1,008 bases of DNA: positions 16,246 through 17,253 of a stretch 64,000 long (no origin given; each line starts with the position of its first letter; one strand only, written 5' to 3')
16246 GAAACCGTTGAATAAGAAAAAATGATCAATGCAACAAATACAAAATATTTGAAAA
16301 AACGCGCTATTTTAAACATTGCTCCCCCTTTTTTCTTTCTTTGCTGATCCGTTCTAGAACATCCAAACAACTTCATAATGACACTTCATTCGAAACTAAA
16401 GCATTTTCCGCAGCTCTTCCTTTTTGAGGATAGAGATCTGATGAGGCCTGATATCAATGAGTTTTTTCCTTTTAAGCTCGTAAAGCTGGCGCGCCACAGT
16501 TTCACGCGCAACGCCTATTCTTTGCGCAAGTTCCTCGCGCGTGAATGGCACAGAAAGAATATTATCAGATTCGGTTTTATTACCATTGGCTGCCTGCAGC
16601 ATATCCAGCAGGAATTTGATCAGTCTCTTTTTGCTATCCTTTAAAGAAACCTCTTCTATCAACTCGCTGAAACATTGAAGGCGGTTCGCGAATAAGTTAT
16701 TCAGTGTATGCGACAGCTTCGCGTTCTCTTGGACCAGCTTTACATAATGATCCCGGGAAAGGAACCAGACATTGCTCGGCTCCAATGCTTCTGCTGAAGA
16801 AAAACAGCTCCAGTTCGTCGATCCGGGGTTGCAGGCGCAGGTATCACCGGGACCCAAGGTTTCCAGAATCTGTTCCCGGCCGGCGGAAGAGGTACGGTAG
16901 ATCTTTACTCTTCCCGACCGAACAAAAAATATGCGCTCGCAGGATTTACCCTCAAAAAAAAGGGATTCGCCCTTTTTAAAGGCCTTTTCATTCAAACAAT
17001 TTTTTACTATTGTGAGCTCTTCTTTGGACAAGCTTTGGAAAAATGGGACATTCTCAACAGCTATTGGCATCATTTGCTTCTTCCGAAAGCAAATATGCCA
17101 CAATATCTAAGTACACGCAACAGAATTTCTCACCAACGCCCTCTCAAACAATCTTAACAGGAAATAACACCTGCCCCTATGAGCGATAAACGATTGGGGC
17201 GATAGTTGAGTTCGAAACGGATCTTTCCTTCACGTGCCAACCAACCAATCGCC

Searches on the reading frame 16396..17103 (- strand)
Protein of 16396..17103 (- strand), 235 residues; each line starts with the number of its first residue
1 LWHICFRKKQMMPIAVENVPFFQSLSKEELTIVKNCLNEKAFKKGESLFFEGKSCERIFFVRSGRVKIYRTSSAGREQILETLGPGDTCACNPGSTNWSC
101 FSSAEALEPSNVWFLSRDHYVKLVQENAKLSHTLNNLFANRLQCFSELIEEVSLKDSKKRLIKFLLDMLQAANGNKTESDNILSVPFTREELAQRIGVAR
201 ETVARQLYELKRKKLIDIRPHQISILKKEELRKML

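Call 6: search_protein_families(library=pfam, proteins=[window:16396-17103:-])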
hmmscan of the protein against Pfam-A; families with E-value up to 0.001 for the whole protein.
window:16396-17103:- (235 aa): 4 families
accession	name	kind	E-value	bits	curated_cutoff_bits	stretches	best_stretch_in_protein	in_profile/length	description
PF00027.35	cNMP_binding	-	2.4e-19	69.5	27.5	1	40-127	2-89/89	Cyclic nucleotide-binding domain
PF13545.12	HTH_Crp_2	-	1.3e-16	60.7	27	1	159-234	1-70/70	Crp-like helix-turn-helix domain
PF00325.26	Crp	-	4.6e-06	26.7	21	1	187-216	3-32/32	Bacterial regulatory proteins, crp family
PF25213.1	HVO_A0261_N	-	2.5e-05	24.5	35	1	186-220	24-58/86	HVO_A0261 N-terminal domain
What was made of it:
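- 16396..17073 (-): Crp/Fnr-family regulator, 225 aa from the MMPIAV start. It has a CRP-type recognition helix (RETVAR) and an invariant Cys set: C45, C79-A-C81, C90. Pfam cNMP_binding plus HTH_Crp_2 (call 6).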

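Call 15: find_homologous_proteins(query=window:16399-17073:-)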
Query seq(225 aa) (225 aa): 508 proteins with E <= 0.001 among 725 candidates; the best 120 are listed.
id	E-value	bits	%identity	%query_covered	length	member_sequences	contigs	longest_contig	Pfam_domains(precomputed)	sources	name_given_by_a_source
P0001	1.4e-142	490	100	100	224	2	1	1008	PF13545.13,PF00027.36,PF25213.2,PF00325.27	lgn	-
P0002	4.3e-110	384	77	100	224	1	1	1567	PF13545.13,PF00027.36,PF00325.27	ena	-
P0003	2.8e-107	375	75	100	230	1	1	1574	PF13545.13,PF00027.36,PF00325.27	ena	-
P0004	9.3e-107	373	77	100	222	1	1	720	PF13545.13,PF00027.36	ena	-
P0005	2.3e-105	369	75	100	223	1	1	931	PF13545.13,PF00027.36,PF00325.27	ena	-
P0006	1.7e-103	363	74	100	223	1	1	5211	PF13545.13,PF00027.36,PF25213.2,PF00325.27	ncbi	-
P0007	1.8e-103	363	74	100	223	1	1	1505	PF13545.13,PF00027.36,PF00325.27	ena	-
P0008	2.6e-103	362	74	100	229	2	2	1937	PF13545.13,PF00027.36,PF00325.27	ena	-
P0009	2.3e-101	356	71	100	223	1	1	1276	PF13545.13,PF00027.36,PF00325.27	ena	-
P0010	1.0e-100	354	73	100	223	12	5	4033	PF13545.13,PF00027.36,PF00325.27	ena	-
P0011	2.9e-99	349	72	100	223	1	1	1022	PF13545.13,PF00027.36,PF00325.27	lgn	-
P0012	7.0e-98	344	71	100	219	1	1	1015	PF13545.13,PF00027.36,PF00325.27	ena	-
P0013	2.1e-97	343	71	100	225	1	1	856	PF13545.13,PF00027.36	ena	-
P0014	2.4e-97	343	71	100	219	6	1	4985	PF13545.13,PF00027.36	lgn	-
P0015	2.4e-96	339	70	100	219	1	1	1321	PF13545.13,PF00027.36,PF00325.27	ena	-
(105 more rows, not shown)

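Call 17: search_solved_structures(query=A1, max_evalue=0.001, show_alignments=3)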
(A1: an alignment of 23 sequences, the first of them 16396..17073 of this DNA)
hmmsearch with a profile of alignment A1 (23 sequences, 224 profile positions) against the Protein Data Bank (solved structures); distinct sequences matched with E-value up to 0.001: 123 (the best 60 are shown).
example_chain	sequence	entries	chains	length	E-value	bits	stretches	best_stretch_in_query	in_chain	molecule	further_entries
3h3u_A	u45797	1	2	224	1.4e-26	96.6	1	8-220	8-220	PROBABLE TRANSCRIPTIONAL REGULATORY PROTEIN (PROBABLY CRP/FNR-FAMILY)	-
3mzh_A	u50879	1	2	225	1.4e-26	96.6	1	8-220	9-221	PROBABLE TRANSCRIPTIONAL REGULATORY PROTEIN (PROBABLY CRP/FNR-FAMILY)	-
3d0s_A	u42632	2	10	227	1.4e-26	96.6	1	8-220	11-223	TRANSCRIPTIONAL REGULATORY PROTEIN | PROBABLE TRANSCRIPTIONAL REGULATORY PROTEIN (PROBABLY CRP/ FNR-FAMILY)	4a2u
3i54_A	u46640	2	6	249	1.9e-26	96.1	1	8-220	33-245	Transcriptional regulator, Crp/Fnr family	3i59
3dkw_A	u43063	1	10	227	2.8e-26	95.6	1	8-220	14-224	DNR protein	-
4cyd_A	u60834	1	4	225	1.4e-25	93.3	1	8-220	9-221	PROBABLE TRANSCRIPTION REGULATOR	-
4byy_A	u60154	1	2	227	1.5e-25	93.2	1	8-220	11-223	TRANSCRIPTIONAL REGULATOR, CRP/FNR FAMILY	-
3r6s_A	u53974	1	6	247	2e-25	92.8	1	8-220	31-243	transcription regulator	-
7ets_A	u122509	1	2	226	5.7e-23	84.8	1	6-215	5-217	Crp/Fnr family transcriptional regulator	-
4ev0_A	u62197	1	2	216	1.1e-22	83.9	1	7-221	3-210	Transcription regulator, Crp family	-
3dv8_A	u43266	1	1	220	1.5e-21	80.1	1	8-222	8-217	transcriptional regulator, Crp/Fnr family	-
2oz6_A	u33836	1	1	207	3.1e-21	79.1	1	19-213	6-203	Virulence Factor Regulator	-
7few_A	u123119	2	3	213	3.4e-21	79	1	21-213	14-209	cAMP-activated global transcriptional regulator Vfr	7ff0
7ff9_A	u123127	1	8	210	3.4e-21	78.9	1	21-213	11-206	cAMP-activated global transcriptional regulator Vfr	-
7ff8_A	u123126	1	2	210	4.4e-21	78.6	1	21-213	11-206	cAMP-activated global transcriptional regulator Vfr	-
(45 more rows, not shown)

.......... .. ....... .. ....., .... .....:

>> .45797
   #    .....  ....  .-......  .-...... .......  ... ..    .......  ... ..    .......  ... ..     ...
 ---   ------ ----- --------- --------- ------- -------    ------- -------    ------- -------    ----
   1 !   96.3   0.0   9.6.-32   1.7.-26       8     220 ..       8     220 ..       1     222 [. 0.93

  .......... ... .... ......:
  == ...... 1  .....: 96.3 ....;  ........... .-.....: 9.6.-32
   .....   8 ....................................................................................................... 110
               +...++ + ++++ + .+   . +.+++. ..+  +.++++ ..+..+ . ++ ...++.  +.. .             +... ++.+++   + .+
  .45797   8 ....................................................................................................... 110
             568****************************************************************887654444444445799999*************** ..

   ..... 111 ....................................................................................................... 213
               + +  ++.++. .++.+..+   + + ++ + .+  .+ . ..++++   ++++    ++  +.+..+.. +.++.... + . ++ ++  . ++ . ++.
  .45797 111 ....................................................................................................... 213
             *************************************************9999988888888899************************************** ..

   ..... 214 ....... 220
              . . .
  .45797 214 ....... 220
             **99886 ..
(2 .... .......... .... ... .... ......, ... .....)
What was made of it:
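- On CRP proper (cAMP receptor protein): Alignment to M. tuberculosis CRP puts C81 on the Glu and C90 on the Arg (call 17).
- Alignment to M. tuberculosis CRP puts C81 and C90 on the Glu and Arg that bind cAMP (call 17).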

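Call 18: find_related_loci(query=A1, collection=genome_contigs, flank=10000)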
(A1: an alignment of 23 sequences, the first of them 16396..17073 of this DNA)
Query A1 (225 aa) in genome_contigs; peptide patterns used: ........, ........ (x = any residue, [..] = any of these).
132 stretches matched a pattern; 69 encode a relative of the query (tblastn E <= 1e-3); 68 distinct loci.
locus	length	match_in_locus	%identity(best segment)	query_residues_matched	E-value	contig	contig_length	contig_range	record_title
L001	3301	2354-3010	68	2-225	5e-103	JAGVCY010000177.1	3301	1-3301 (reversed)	MAG: Candidatus Omnitrophota bacterium isolate WC_9 c_000000099497, whole genome shotgun sequence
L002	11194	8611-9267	67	2-225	4e-101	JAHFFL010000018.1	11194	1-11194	MAG: Candidatus Omnitrophota bacterium isolate nzgw291 NODE_9065_length_11195_cov_3.820209, whole genome shotgun sequenc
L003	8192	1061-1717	69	2-225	3e-100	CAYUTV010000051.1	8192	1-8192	MAG TPA_asm: uncultured Planctomycetia bacterium isolate binchicken_co16_157 genome assembly, contig: NODE_14376_length_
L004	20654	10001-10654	68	2-225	3e-99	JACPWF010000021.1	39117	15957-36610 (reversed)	MAG: Candidatus Omnitrophota bacterium isolate NC_groundwater_804_Pr6_B-0.1um_56_12 kurt_kritikos_18_scaffold_377854, wh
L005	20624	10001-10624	69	2-219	7e-99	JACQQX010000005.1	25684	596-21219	MAG: Candidatus Omnitrophota bacterium isolate NC_groundwater_1344_Ag_S-0.2um_52_44 S_p2_S4_coassembly_k141_332128, whol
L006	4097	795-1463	64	2-225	5e-99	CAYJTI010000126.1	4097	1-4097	MAG TPA_asm: uncultured bacterium isolate ERP125453_co1_299 genome assembly, contig: NODE_30522_length_4097_cov_5.197180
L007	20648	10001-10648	65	2-225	7e-98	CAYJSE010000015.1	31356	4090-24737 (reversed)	MAG TPA_asm: uncultured Planctomycetia bacterium isolate ERP125453_co1_305 genome assembly, contig: NODE_1189_length_313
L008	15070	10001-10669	64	2-225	1e-97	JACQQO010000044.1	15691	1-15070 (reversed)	MAG: Candidatus Omnitrophota bacterium isolate NC_groundwater_1335_Ag_S-0.2um_46_49 S_p2_S4_coassembly_k141_1376133, who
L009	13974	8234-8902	64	2-225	2e-97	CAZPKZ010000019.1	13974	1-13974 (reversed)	MAG TPA_asm: uncultured bacterium isolate binchicken_co125_1162 genome assembly, contig: NODE_8810_length_13974_cov_4.81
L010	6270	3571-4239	64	2-225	3e-96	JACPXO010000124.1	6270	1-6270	MAG: Candidatus Omnitrophota bacterium isolate NC_groundwater_839_Pr1_B-0.1um_55_15 Montesol18_Bp1_scaffold_920929, whol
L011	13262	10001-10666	65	3-225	4e-96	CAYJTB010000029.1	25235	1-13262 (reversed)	MAG TPA_asm: uncultured bacterium isolate ERP125453_co1_402 genome assembly, contig: NODE_1749_length_25235_cov_8.713304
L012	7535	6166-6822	68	2-225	5e-96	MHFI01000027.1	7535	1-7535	MAG: Omnitrophica bacterium RIFCSPHIGHO2_02_FULL_51_18 rifcsphigho2_02_scaffold_22958, whole genome shotgun sequence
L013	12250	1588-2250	63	2-225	1e-95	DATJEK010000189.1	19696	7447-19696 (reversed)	MAG TPA_asm: Candidatus Eisenbacteria bacterium isolate SMAG_U15431 k141_13797604, whole genome shotgun sequence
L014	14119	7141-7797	66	6-225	3e-94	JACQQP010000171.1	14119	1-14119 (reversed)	MAG: Candidatus Omnitrophota bacterium isolate NC_groundwater_1336_Ag_S-0.2um_47_36 S_p2_S4_coassembly_k141_3841405, who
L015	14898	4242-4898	63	2-225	1e-93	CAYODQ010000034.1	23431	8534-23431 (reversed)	MAG TPA_asm: uncultured Planctomycetia bacterium isolate SRP150892_co2_25 genome assembly, contig: NODE_2918_length_2343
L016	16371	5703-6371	63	2-225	8e-94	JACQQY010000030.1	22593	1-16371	MAG: Candidatus Omnitrophota bacterium isolate NC_groundwater_1345_Ag_S-0.2um_53_61 S_p2_S4_coassembly_k141_863459, whol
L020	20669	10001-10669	61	2-225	1e-90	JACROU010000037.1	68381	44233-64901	MAG: Candidatus Omnitrophota bacterium isolate NC_groundwater_1969_Pr3_S-0.2um_47_3 scaffold_144877, whole genome shotgu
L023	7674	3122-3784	60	2-225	3e-90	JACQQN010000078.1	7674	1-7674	MAG: Candidatus Omnitrophota bacterium isolate NC_groundwater_1334_Ag_S-0.2um_43_29 S_p2_S4_coassembly_k141_1699372, who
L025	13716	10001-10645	63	6-221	8e-90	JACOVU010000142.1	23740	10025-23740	MAG: Candidatus Omnitrophota bacterium isolate NC_groundwater_108_Ag_S-0.2um_46_37 S_p2_S4_170907_scaffold_2774669, whol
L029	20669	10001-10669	58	2-225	3e-89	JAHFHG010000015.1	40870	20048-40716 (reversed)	MAG: Candidatus Omnitrophota bacterium isolate nzgw333 NODE_506_length_40871_cov_4.882699, whole genome shotgun sequence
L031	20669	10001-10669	60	2-225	2e-88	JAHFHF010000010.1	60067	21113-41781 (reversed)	MAG: Candidatus Omnitrophota bacterium isolate nzgw332 NODE_240_length_60068_cov_3.314795, whole genome shotgun sequence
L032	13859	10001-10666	60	4-225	2e-88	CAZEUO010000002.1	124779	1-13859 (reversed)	MAG TPA_asm: uncultured Planctomycetales bacterium isolate SRP178908_co1_326 genome assembly, contig: NODE_52_length_124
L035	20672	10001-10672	59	1-225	3e-87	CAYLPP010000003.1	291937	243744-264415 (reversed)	MAG TPA_asm: uncultured bacterium isolate SRP342105_co1_308 genome assembly, contig: NODE_29_length_291937_cov_9.149369,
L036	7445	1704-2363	58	5-225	6e-87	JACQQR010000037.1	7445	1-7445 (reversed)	MAG: Candidatus Omnitrophota bacterium isolate NC_groundwater_1338_Ag_S-0.2um_49_33 S_p2_S4_coassembly_k141_442025, whol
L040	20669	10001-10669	60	6-225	7e-86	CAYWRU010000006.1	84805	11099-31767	MAG TPA_asm: uncultured bacterium isolate SRP257259_co1_296 genome assembly, contig: NODE_243_length_84805_cov_6.114537,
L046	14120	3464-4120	54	4-223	9e-75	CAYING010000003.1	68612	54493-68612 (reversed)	MAG TPA_asm: uncultured Planctomycetales bacterium isolate ERP119705_co25_670 genome assembly, contig: NODE_117_length_6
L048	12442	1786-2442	52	6-225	2e-72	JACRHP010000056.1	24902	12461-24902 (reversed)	MAG: Candidatus Omnitrophota bacterium isolate NC_groundwater_1780_Pr3_B-0.1um_53_71 SR-2_scaffold_141_1916428, whole ge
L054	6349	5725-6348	50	6-214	2e-68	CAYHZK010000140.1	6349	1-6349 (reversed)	MAG TPA_asm: uncultured Planctomycetales bacterium isolate ERP119705_co15_651 genome assembly, contig: NODE_15717_length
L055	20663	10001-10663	48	4-225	2e-68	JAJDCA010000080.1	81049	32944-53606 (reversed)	MAG: Candidatus Omnitrophota bacterium isolate OFTM38 OFTM38_79, whole genome shotgun sequence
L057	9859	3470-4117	50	9-225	1e-67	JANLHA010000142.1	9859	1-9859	MAG: Candidatus Omnitrophota bacterium isolate P6-5 k99_375683, whole genome shotgun sequence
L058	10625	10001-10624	49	6-214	2e-66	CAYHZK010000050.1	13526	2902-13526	MAG TPA_asm: uncultured Planctomycetales bacterium isolate ERP119705_co15_651 genome assembly, contig: NODE_5112_length_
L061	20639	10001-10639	48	1-223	9e-63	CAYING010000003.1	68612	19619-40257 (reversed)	MAG TPA_asm: uncultured Planctomycetales bacterium isolate ERP119705_co25_670 genome assembly, contig: NODE_117_length_6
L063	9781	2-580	47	32-225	4e-59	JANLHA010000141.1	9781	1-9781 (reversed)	MAG: Candidatus Omnitrophota bacterium isolate P6-5 k99_375498, whole genome shotgun sequence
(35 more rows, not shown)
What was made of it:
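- Some Omnitrophota genomes carry two (L046/L061, L054/L058, L057/L063; call 18). Some Omnitrophota genomes carry two paralogues of this clade (call 18: L046/L061, L054/L058, L057/L063).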

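Call 23: search_protein_families(library=pfam, proteins=[L009:12313-12783:+, L015:4961-5917:+, L016:6427-6822:+, L020:12748-13215:+, L029:11971-12987:+, L032:10907-12016:+, L035:10754-11059:+, L048:8645-10045:+])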
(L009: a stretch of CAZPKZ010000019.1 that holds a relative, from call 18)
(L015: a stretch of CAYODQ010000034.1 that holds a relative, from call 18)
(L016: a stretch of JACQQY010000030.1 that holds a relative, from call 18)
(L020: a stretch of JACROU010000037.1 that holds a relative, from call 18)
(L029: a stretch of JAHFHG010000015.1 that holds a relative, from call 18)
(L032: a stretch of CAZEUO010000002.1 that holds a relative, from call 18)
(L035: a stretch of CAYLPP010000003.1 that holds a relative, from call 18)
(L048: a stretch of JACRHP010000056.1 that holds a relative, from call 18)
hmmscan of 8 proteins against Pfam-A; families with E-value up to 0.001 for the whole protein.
L009:12313-12783:+ (156 aa): 1 family
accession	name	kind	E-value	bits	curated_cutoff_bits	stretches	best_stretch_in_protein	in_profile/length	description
PF02082.26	Rrf2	-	2.2e-25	89.8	30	1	12-140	2-131/132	Iron-dependent Transcriptional regulator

L015:4961-5917:+ (318 aa): 2 families
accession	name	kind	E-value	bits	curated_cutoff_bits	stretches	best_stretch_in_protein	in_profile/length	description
PF13442.11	Cytochrome_CBB3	-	1.2e-21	77.2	27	2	40-129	2-68/68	Cytochrome C oxidase, cbb3-type, subunit III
PF00034.26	Cytochrom_C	-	6.1e-18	66.4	21.3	1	42-131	2-88/90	Cytochrome c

L016:6427-6822:+ (131 aa): 1 family
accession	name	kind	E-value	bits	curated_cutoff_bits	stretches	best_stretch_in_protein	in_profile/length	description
PF08859.16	DGC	-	4.8e-31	107.4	27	1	17-122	1-106/106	DGC domain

L020:12748-13215:+ (155 aa): 1 family
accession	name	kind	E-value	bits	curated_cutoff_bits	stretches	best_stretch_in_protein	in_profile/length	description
PF02082.26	Rrf2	-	4.6e-31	108.2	30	1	6-134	2-131/132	Iron-dependent Transcriptional regulator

L029:11971-12987:+ (338 aa): 2 families
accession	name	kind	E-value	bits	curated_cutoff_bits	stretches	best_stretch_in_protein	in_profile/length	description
PF07732.21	Cu-oxidase_3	-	3.7e-12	46.8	21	1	67-177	4-117/119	Multicopper oxidase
PF07731.20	Cu-oxidase_2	-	8.3e-10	39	20.4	0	131-176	93-135/137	Multicopper oxidase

L032:10907-12016:+ (369 aa): 6 families
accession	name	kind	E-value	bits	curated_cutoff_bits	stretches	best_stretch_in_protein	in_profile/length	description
PF05201.20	GlutR_N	-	2.2e-41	141.6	27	1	6-156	1-151/151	Glutamyl-tRNAGlu reductase, N-terminal domain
PF01488.26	Shikimate_DH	-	3.1e-40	137.9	24.3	1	172-306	2-138/138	Shikimate / quinate 5-dehydrogenase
PF03807.23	F420_oxidored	-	1.2e-05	26.2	21.6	1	185-279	2-91/94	NADP oxidoreductase coenzyme F420-dependent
PF01408.29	GFO_IDH_MocA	-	1.6e-05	26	24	1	184-266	2-87/120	Oxidoreductase family, NAD-binding Rossmann fold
PF03435.24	Sacchrp_dh_NADP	-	0.00019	22.2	25.1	1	185-281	1-100/129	Saccharopine dehydrogenase NADP binding domain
PF02826.25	2-Hacid_dh_C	-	0.00027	20.8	25.1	1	175-248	29-97/178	D-isomer specific 2-hydroxyacid dehydrogenase, NAD binding domain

L035:10754-11059:+ (101 aa): 0 families

L048:8645-10045:+ (466 aa): 0 families

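Call 34: search_protein_families(library=ncbifam, proteins=[window:16396-17073:-], max_evalue=0.01)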
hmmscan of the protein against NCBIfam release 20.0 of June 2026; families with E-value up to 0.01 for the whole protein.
window:16396-17073:- (225 aa): 13 families
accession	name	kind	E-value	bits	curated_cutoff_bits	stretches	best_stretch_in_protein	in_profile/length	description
NF008365.0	PRK11161.1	subfamily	1.3e-19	70.5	228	1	10-224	31-242/250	fumarate/nitrate reduction transcriptional regulator Fnr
NF006901.0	PRK09392.1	equivalog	3.3e-18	65.9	211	1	5-224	8-220/236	transcriptional activator FtrB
NF050806.1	TransRegFixKCaul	equivalog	1.1e-17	64.1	300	1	29-216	25-204/215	transcriptional regulator FixK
NF008732.0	PRK11753.1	equivalog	2.9e-16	59.6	266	1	23-215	20-210/214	cAMP-activated global transcriptional regulator CRP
NF045989.1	TransRegFnrLRhodb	equivalog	5.3e-14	52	300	1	17-211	26-220/245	transcriptional regulator FnrL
TIGR03697.1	NtcA_cyano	equivalog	1.1e-13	51.4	244.95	1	35-219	1-186/193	global nitrogen regulator NtcA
NF053664.1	TransRegPtrACyano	equivalog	1.3e-09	37.7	300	1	46-217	28-191/196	Crp/Fnr family transcriptional regulator PtrA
NF041163.2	encap_f2b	equivalog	5e-08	32.5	400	1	3-130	70-199/450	family 2B encapsulin nanocompartment shell protein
NF010499.0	PRK13918.1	equivalog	6.3e-08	32.4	274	1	21-216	6-192/205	CRP/FNR family transcriptional regulator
NF050815.1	TransActFtrBCaul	equivalog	2.5e-07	30.2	300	1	6-202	11-201/251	transcriptional activator FtrB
NF052518.1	TransRegLdrP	equivalog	1.5e-05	25.1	300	1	30-221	2-184/195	transcriptional regulator LdrP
NF008273.0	PRK11050.1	equivalog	0.0027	17.4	153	1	181-216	59-94/156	manganese-binding transcriptional regulator MntR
NF007707.0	PRK10402.1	subfamily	0.0048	16.5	180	0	27-70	31-74/226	transcriptional regulator YeiL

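Call 37: search_protein_families(library=pfam, proteins=[L023:4342-4638:+, L025:11666-12871:+, L023:4893-5612:+, L036:3847-6009:+, L057:4825-5871:+, L031:13353-13796:+, L009:9575-9841:+, L008:14261-15070:+, L029:13005-13688:+, L031:12300-13325:+], max_evalue=0.01)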
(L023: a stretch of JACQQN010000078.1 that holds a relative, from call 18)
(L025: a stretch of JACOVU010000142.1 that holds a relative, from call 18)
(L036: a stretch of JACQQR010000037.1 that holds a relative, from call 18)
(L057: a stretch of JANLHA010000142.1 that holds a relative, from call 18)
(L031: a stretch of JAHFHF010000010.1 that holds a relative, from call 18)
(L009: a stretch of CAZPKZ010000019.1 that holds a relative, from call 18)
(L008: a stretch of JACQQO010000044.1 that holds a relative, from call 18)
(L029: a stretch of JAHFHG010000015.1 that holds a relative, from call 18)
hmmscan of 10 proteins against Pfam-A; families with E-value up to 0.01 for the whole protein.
L023:4342-4638:+ (98 aa): 0 families

L025:11666-12871:+ (401 aa): 3 families
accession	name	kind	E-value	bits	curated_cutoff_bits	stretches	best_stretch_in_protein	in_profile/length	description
PF04055.27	Radical_SAM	-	4.8e-28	98.8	29.5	1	50-206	2-166/166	Radical SAM superfamily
PF13353.11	Fer4_12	-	3.8e-10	40.6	22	1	52-154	12-116/137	4Fe-4S single cluster domain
PF13186.11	SPASM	-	2.8e-06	27.9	21.5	1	305-362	8-67/67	Iron-sulfur cluster-binding domain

L023:4893-5612:+ (239 aa): 1 family
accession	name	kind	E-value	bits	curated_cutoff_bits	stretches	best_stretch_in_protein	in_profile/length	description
PF13189.12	Cytidylate_kin2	-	4.3e-24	86.1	28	1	38-217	2-175/176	Cytidylate kinase-like family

L036:3847-6009:+ (720 aa): 4 families
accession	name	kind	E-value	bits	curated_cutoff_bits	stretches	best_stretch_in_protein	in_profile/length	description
PF18764.7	nos_propeller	-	6.7e-29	100.1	30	1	459-532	1-71/71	Nitrous oxide reductase propeller repeat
PF13473.12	Cupredoxin_1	-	1.2e-10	41.7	27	1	576-651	20-92/104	Cupredoxin-like domain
PF00116.26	COX2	-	0.0013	19.1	22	1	608-662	59-113/120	Cytochrome C oxidase subunit II, periplasmic domain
PF10313.15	DUF2415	-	0.0081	16.5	20.5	0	164-182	24-43/43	Uncharacterised protein domain (DUF2415)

L057:4825-5871:+ (348 aa): 4 families
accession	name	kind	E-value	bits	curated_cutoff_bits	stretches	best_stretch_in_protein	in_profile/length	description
PF05201.20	GlutR_N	-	1.4e-44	151.9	27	1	6-155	1-151/151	Glutamyl-tRNAGlu reductase, N-terminal domain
PF01488.26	Shikimate_DH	-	3.7e-39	134.4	24.3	1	171-305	2-138/138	Shikimate / quinate 5-dehydrogenase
PF03807.23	F420_oxidored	-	2.4e-05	25.3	21.6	1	184-244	2-62/94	NADP oxidoreductase coenzyme F420-dependent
PF03435.24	Sacchrp_dh_NADP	-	0.00012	22.8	25.1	1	184-233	1-51/129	Saccharopine dehydrogenase NADP binding domain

L031:13353-13796:+ (147 aa): 2 families
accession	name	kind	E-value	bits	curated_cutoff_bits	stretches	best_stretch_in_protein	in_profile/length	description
PF00034.26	Cytochrom_C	-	2.5e-09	38.8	21.3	1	42-137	3-89/90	Cytochrome c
PF13442.11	Cytochrome_CBB3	-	0.0019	18.9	27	1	39-134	2-68/68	Cytochrome C oxidase, cbb3-type, subunit III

L009:9575-9841:+ (88 aa): 1 family
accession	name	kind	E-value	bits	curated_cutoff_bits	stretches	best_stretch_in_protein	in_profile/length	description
PF02922.24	CBM_48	-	0.00031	21.4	22.4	1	15-45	10-39/83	Carbohydrate-binding module 48 (Isoamylase N-terminal domain)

L008:14261-15070:+ (270 aa): 7 families
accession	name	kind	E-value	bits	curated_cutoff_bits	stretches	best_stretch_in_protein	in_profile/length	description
PF13442.11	Cytochrome_CBB3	-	3e-22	79.2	27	2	53-139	4-68/68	Cytochrome C oxidase, cbb3-type, subunit III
PF00034.26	Cytochrom_C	-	2.5e-20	74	21.3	2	53-141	2-88/90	Cytochrome c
PF14495.11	Cytochrom_C550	-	8.6e-06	25.9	27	0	184-210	15-41/136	Cytochrome c-550 domain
PF02167.20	Cytochrom_C1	-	0.00036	20.7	22.8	0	192-211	12-31/219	Cytochrome C1 family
PF09086.16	DUF1924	-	0.002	18.9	22.5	0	204-221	27-44/96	Domain of unknown function (DUF1924)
PF07635.16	PSCyt1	-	0.0037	18.3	22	0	206-263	1-56/59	Planctomycete cytochrome C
PF09699.15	Paired_CXXCH_1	-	0.0095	16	20.6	0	204-215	7-18/41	Doubled CXXCH motif (Paired_CXXCH_1)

L029:13005-13688:+ (227 aa): 3 families
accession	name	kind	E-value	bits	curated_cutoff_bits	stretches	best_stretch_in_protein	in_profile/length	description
PF13620.12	CarboxypepD_reg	-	7.5e-08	33.1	32.3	1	165-221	16-78/82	Carboxypeptidase regulatory-like domain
PF13715.12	CarbopepD_reg_2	-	0.00065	20.1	32.2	1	166-214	17-65/88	CarboxypepD_reg-like domain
PF14686.12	fn3_3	-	0.0017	18.6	24.4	1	170-217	22-71/75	Polysaccharide lyase family 4, domain II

L031:12300-13325:+ (341 aa): 4 families
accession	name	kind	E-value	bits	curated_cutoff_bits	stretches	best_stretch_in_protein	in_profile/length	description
PF02826.25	2-Hacid_dh_C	-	2.3e-52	177.4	25.1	1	112-310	1-178/178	D-isomer specific 2-hydroxyacid dehydrogenase, NAD binding domain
PF00389.36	2-Hacid_dh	-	1.1e-30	106.5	24.6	1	15-341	8-133/134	D-isomer specific 2-hydroxyacid dehydrogenase, catalytic domain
PF03446.21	NAD_binding_2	-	3.6e-07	30.8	21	1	149-259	2-116/161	NAD binding domain of 6-phosphogluconate dehydrogenase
PF01262.27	AlaDh_PNT_C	-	0.00075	19.4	23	1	150-181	32-63/214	Alanine dehydrogenase/PNT, C-terminal domain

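Call 61: predict_structure(alignment_id=A1)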
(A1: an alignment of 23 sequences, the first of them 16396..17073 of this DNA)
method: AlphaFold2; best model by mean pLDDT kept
length: 225 residues; sequences in the alignment: 23
mean_pLDDT: 79.2   pTM: 0.57
mean pLDDT of the five models: 79.2, 78.5, 76.6, 76.2, 75.7
residues with pLDDT >= 90: 59; 70-90: 108; 50-70: 48; < 50: 10
segments of 3 or more residues with pLDDT < 50: 133-142
pLDDT, mean of each block of 10 residues (from residue 1): 84 85 88 93 75 92 81 87 59 90 83 71 66 48 68 88 63 73 73 88 92 89 90
secondary structure, 60 per line:
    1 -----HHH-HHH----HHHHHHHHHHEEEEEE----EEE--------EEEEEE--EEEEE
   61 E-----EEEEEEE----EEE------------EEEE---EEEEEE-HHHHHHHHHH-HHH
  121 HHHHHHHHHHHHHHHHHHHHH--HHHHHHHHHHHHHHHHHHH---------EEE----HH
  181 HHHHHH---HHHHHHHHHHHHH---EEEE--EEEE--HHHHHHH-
elements in order: H17-26 E27-32 E37-39 E48-53 E56-61 E67-73 E78-80 E93-96 E100-105 H107-116 H118-141 H144-162 E172-174 H179-186 H190-202 E206-209 E212-215 H218-224
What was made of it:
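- The spatial clustering of the four cysteines could not be measured, because the model's coordinates are not accessible and the loop has low confidence (call 61).
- Tried and rejected: Coordinates are not exposed, and the loop at residues 81-90 has a pLDDT of about 59 (call 61).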
